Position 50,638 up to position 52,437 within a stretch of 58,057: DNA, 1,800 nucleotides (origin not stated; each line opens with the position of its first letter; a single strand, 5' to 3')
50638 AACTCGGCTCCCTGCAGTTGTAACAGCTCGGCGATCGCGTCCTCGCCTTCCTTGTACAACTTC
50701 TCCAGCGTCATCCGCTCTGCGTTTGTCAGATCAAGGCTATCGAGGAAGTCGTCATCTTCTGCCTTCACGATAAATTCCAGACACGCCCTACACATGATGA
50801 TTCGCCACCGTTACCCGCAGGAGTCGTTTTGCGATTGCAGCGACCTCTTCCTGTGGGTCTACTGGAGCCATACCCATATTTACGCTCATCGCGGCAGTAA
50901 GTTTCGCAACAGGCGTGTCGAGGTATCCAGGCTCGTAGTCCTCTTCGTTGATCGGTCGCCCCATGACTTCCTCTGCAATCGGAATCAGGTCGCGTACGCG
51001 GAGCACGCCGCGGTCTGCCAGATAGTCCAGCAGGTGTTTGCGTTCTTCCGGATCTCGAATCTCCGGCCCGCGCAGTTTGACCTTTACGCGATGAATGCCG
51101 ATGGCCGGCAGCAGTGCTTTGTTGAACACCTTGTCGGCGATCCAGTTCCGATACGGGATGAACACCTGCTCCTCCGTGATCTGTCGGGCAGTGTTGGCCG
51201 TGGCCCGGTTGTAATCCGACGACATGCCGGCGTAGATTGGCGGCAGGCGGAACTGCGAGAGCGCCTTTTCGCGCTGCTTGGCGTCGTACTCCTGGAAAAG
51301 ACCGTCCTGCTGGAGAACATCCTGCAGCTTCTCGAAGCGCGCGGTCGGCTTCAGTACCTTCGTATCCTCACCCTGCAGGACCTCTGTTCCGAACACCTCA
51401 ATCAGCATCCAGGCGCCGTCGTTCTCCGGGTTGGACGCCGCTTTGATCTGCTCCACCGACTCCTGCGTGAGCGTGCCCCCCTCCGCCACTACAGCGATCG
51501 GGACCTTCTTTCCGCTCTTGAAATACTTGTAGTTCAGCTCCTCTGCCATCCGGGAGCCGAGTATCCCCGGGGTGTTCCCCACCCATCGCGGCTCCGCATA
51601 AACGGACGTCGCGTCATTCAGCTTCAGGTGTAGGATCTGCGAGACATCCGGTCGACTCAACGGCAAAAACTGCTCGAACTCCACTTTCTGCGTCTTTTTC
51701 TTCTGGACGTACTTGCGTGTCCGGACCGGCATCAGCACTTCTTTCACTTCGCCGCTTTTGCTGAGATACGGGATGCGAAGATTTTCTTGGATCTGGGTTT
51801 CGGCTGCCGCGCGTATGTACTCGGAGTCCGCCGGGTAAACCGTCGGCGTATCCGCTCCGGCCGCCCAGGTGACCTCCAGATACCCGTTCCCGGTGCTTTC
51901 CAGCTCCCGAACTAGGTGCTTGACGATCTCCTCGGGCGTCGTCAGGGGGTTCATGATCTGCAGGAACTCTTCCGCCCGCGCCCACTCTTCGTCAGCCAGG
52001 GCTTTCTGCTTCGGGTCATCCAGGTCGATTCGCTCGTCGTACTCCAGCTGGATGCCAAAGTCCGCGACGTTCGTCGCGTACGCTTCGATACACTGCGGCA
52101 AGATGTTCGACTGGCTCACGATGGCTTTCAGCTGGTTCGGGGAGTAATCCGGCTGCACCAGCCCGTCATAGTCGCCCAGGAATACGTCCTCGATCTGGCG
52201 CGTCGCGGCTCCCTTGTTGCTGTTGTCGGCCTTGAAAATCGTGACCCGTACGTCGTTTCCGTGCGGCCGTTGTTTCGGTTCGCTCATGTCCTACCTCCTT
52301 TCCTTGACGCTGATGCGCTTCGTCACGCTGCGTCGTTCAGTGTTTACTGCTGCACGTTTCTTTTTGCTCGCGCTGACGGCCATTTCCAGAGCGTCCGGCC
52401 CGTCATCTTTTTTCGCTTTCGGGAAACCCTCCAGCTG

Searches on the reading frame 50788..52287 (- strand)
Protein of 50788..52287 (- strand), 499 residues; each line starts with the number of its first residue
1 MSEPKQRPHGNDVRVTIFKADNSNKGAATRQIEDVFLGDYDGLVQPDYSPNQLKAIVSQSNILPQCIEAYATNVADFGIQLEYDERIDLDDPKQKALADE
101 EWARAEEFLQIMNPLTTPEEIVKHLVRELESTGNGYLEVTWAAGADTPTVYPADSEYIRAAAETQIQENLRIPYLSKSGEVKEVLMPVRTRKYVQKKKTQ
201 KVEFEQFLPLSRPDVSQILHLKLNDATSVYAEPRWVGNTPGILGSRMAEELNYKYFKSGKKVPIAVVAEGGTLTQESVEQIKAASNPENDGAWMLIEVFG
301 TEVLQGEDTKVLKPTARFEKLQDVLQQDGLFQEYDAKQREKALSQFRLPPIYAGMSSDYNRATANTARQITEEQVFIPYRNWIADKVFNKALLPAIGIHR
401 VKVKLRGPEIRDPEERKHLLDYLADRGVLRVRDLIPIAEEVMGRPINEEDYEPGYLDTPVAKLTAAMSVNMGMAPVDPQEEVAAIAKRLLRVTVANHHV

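Call 12: find_encoding_contigs(protein=window:50788-52287:-, flank=10000, max_places=1)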
Protein window:50788-52287:- (499 aa): 6 contigs read that carry it; 1 place shown.
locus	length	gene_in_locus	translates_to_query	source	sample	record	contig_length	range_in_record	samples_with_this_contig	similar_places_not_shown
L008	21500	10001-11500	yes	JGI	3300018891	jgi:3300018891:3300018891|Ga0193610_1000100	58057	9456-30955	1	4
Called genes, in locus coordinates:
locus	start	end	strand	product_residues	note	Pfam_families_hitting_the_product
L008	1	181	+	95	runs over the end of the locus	-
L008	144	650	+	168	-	-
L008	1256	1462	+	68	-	-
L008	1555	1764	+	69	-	PF06725:3D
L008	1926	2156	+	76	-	-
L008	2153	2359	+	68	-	-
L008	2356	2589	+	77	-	-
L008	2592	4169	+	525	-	PF00145:DNA_methylase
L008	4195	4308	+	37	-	-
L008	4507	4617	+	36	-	-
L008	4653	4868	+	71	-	PF09397:FtsK_gamma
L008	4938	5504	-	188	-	-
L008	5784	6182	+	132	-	-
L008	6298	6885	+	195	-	PF03592:Terminase_2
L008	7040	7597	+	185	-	PF00239:Resolvase, PF02796:HTH_7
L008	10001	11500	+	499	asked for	PF04860:Phage_portal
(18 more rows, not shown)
